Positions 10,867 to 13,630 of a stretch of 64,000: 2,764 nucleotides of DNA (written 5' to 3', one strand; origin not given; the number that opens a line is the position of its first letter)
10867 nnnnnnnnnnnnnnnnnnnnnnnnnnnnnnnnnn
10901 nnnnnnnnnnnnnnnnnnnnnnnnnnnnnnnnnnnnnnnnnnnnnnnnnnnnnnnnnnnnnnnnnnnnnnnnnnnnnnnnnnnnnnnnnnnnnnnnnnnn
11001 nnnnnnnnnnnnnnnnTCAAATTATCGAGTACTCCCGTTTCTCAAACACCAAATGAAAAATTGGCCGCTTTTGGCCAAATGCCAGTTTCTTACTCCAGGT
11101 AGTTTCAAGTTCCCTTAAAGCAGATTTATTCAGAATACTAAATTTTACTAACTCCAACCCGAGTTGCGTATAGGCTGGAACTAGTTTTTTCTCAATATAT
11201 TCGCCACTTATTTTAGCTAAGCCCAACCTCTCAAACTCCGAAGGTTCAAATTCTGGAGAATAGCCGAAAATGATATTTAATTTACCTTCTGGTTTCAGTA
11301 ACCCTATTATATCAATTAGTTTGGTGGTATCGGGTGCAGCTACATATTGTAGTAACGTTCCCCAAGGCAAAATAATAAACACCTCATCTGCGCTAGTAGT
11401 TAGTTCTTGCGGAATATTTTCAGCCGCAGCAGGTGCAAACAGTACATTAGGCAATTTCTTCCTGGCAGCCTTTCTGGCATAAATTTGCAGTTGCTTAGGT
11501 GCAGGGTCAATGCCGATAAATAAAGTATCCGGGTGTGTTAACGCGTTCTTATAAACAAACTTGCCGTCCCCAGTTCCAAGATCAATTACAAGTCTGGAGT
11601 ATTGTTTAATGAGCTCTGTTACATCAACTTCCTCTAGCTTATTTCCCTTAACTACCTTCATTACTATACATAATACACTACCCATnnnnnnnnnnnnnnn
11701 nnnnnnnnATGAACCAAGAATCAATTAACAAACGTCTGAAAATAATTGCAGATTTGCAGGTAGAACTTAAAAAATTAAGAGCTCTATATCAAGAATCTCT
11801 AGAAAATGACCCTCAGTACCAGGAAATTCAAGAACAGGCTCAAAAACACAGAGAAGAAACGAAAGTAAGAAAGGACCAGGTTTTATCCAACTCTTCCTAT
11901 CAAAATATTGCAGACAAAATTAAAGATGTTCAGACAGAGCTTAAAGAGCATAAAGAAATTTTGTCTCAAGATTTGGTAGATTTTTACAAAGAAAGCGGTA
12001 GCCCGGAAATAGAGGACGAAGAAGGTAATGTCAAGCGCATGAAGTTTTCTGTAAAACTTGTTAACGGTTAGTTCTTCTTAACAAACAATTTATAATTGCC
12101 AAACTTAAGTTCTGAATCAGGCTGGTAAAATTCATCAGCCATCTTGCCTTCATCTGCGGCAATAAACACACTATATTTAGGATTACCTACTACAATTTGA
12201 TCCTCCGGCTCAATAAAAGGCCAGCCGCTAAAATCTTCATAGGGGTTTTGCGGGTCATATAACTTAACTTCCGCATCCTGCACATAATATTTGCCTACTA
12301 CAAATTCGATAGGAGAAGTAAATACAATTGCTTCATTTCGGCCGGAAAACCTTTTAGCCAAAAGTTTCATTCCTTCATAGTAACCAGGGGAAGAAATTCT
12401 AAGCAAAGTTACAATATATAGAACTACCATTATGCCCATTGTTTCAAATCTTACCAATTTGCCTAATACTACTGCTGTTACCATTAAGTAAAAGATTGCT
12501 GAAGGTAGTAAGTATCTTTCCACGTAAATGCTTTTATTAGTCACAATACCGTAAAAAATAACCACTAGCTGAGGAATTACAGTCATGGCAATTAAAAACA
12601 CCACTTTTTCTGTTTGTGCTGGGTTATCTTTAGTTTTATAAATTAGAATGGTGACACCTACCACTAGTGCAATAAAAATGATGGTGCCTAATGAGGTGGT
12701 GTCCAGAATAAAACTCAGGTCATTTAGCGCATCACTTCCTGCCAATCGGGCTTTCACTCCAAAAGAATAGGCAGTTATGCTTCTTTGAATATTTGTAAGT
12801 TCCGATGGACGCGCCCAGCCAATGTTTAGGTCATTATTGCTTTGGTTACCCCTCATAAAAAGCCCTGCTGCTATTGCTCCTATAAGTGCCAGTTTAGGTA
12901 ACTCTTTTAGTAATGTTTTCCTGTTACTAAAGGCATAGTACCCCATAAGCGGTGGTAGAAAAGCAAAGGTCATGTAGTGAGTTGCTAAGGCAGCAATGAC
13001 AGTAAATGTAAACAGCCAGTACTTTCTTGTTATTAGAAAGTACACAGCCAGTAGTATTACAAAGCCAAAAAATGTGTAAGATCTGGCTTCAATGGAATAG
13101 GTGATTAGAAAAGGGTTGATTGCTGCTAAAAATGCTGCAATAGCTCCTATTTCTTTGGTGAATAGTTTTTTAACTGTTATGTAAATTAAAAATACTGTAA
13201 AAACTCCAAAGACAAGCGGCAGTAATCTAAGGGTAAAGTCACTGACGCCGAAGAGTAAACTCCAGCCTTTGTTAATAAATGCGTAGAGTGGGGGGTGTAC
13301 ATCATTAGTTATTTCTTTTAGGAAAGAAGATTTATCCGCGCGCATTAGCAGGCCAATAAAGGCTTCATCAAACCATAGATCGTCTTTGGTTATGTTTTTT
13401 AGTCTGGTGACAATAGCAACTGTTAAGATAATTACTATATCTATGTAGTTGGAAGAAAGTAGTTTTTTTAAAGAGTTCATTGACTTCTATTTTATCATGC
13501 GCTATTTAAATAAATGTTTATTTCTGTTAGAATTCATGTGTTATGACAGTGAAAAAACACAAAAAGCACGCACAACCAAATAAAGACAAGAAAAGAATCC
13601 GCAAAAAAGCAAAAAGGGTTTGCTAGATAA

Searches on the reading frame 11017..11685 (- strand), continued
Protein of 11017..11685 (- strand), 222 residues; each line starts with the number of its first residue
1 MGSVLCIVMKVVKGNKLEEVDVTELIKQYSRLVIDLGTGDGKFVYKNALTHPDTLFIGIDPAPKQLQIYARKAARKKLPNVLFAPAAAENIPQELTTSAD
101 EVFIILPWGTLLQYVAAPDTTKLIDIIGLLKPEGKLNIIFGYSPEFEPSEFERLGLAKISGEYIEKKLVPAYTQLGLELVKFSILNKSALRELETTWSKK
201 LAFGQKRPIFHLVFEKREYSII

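Call 44: fold_search(model_id=the predicted structure, library=pdb)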
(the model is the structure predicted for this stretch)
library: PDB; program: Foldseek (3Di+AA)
matches with E <= 10: 1918; with E <= 0.001: 809
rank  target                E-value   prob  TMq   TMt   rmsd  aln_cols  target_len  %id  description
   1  3mte_A                1.0e-24  1.00  0.92  0.90   1.9       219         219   34  Crystal Structure of 16S rRNA Methyltranferase (released 2010-12-08)
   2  7jlz                  4.0e-23  1.00  0.78  0.81   4.0       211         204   40  Crystal structure of 30S ribosomal A1408 methyltransferase from an uncultured bacterium (UncKam) (released 2021-08-04)
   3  7ehf                  3.6e-21  1.00  0.83  0.86   2.6       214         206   38  Crystal structure of the aminoglycoside resistance methyltransferase NpmB1 (released 2021-08-11)
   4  3p2i_A                3.8e-21  1.00  0.81  0.87   3.5       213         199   33  Structure of an antibiotic related Methyltransferase (released 2010-11-17)
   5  3p2e_A                4.1e-21  1.00  0.85  0.90   1.5       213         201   33  Structure of an antibiotic related Methyltransferase (released 2010-11-17)
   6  3pb3_A                8.2e-21  1.00  0.83  0.89   1.7       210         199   31  Structure of an Antibiotic Related Methyltransferase (released 2010-11-24)
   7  3p2k_A                1.5e-20  1.00  0.81  0.87   3.3       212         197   33  Structure of an antibiotic related Methyltransferase (released 2010-11-17)
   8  4rx1_A                6.7e-20  1.00  0.80  0.80   4.6       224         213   30  Crystal Structure of antibiotic-resistance methyltransferase Kmr (released 2015-03-11)
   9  5bw4_B                9.2e-20  1.00  0.86  0.82   2.6       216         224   29  Crystal structure of the 16S rRNA (adenine(1408)-N(1))-methyltransferase W203A mutant with cosubstrate SAM from Catenu (released 2016-04-20)
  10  3mq2_A                1.0e-19  1.00  0.88  0.87   2.3       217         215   27  Crystal Structure of 16S rRNA Methyltranferase KamB (released 2010-12-08)
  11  4rx1_B                4.2e-19  1.00  0.78  0.84   3.3       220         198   29  Crystal Structure of antibiotic-resistance methyltransferase Kmr (released 2015-03-11)
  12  5d1h_B                6.1e-19  1.00  0.81  0.84   2.4       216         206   28  Crystal structure of the 16S rRNA (adenine(1408)-N(1))-methyltransferase W203A mutant from Catenulisporales acidiphili (released 2016-04-20)
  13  5d1h_A                1.9e-18  1.00  0.80  0.84   2.2       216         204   28  Crystal structure of the 16S rRNA (adenine(1408)-N(1))-methyltransferase W203A mutant from Catenulisporales acidiphili (released 2016-04-20)
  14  4x1o                  2.2e-18  1.00  0.85  0.83   3.1       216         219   30  Crystal structure of the 16S rRNA (adenine(1408)-N(1))-methyltransferase from Catenulisporales acidiphilia (released 2015-11-04)
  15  5bw4_A                2.5e-18  1.00  0.81  0.84   2.2       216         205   28  Crystal structure of the 16S rRNA (adenine(1408)-N(1))-methyltransferase W203A mutant with cosubstrate SAM from Catenu (released 2016-04-20)
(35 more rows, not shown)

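Call 75: search_dna_similar(query=window:11017-11661:-, collection=plasmids, mode=protein, max_rows=15)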
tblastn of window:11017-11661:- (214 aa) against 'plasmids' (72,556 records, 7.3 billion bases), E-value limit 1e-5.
No match.

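Call 76: search_dna_similar(query=window:11017-11661:-, collection=phages, mode=protein, max_rows=10)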
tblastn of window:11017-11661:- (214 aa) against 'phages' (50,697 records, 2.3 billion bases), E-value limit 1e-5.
No match.

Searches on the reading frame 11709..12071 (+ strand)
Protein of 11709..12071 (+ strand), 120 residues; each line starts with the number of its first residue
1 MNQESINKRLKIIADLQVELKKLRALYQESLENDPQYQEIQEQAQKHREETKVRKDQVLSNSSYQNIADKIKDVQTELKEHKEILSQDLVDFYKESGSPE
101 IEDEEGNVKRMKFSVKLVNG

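Call 29: search_protein_families(library=pfam, proteins=[window:11709-12071:+], max_evalue=0.001)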
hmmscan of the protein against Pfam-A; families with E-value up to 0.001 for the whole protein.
window:11709-12071:+ (120 aa): 0 families

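Call 30: search_protein_families(library=ncbifam, proteins=[window:11709-12071:+], max_evalue=0.001)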
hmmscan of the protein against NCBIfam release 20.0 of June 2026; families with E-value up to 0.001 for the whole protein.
window:11709-12071:+ (120 aa): 0 families

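Call 56: find_related_loci(query=A3, collection=metagenome_contigs, flank=6000)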
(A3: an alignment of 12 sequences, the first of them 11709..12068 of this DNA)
Query A3 (120 aa) in metagenome_contigs; peptide patterns used: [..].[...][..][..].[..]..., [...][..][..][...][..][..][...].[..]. (x = any residue, [..] = any of these).
600 stretches matched a pattern (row limit reached: there are more); 60 encode a relative of the query (tblastn E <= 1e-3); 60 distinct loci.
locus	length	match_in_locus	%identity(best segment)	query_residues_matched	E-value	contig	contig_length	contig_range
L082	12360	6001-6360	61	1-120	2e-44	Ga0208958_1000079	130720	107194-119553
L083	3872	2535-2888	63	1-118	2e-44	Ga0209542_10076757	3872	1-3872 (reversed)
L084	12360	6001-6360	61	1-120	9e-44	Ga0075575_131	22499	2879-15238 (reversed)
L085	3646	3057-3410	62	1-118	8e-44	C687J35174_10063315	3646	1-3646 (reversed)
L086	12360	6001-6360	61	1-120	1e-43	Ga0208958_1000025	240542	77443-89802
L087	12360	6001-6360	60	1-120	8e-44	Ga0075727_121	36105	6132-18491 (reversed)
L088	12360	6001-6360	61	1-120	1e-43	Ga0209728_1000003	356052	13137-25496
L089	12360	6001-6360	60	1-120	2e-43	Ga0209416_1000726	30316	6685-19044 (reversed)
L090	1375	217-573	60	1-119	2e-44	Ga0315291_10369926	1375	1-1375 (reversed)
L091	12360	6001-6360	60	1-120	1e-43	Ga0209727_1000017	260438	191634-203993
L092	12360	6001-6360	59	1-120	3e-43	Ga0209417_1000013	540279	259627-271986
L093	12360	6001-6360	52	1-120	1e-38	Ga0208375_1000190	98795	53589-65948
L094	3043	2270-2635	57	1-119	4e-38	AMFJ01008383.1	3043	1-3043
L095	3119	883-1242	52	1-120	2e-37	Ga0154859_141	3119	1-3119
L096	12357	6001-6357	54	1-119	2e-36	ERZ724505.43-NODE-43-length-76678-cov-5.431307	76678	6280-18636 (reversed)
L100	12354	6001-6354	56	1-118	2e-34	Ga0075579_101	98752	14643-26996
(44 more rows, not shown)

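Call 61: search_protein_families(library=pfam, proteins=[L100:5083-5934:+], max_evalue=0.00001)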
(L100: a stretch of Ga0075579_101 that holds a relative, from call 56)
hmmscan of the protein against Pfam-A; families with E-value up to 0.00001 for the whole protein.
L100:5083-5934:+ (283 aa): 1 family
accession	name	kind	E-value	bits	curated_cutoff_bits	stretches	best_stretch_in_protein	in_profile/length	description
PF01509.24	TruB_N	-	3.5e-28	99.3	27.3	1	38-169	6-135/149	TruB family pseudouridylate synthase (N terminal domain)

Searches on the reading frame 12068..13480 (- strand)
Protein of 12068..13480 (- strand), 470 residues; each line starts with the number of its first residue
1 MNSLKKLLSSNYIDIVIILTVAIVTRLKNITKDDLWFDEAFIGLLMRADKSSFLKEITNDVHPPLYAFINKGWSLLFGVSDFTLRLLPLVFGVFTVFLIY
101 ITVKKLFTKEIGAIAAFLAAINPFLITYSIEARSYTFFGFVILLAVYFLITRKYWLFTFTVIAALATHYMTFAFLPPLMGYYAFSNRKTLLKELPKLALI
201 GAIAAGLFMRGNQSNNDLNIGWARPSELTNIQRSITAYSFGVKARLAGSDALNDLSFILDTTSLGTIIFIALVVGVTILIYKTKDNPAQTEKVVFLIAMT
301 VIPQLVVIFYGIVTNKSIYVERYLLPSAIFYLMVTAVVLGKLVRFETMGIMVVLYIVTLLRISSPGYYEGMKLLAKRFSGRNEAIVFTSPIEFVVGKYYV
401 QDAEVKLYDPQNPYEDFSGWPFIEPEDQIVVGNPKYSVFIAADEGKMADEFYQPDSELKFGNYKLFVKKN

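Call 29: search_protein_families(library=pfam, proteins=[window:12068-13480:-], max_evalue=0.001)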
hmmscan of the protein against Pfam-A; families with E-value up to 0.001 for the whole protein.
window:12068-13480:- (470 aa): 1 family
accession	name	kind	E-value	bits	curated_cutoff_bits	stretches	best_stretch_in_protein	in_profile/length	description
PF13231.12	PMT_2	-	3.3e-15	57.1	26.1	1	62-204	2-152/160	Dolichyl-phosphate-mannose-protein mannosyltransferase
